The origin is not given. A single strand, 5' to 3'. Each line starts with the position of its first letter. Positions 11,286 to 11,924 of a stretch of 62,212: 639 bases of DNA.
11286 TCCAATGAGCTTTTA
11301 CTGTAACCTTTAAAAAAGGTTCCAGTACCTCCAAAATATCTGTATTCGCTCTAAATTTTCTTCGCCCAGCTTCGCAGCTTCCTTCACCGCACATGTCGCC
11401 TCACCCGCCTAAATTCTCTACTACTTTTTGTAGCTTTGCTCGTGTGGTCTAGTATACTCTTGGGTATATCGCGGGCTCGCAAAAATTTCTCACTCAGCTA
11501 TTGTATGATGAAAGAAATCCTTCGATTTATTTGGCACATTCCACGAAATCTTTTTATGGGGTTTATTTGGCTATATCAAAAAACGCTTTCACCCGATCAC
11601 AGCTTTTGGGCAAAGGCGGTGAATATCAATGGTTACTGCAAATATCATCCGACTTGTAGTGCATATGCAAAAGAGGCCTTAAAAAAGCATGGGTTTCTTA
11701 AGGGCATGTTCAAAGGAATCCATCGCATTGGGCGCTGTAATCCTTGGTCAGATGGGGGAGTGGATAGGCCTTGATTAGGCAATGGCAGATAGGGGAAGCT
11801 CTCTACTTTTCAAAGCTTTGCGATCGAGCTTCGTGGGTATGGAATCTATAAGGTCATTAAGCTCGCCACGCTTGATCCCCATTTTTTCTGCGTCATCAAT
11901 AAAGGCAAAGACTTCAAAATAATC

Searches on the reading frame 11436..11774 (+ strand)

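Call 34: search_protein_families(library=pfam, proteins=[window:11436-11774:+], max_evalue=0.001)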
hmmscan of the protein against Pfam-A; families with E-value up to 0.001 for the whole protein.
window:11436-11774:+ (112 aa): 1 family
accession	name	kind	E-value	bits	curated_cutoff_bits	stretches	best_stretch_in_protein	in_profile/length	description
PF01809.23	YidD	-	4.6e-24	84.4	27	1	38-111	2-66/67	Putative membrane protein insertion efficiency factor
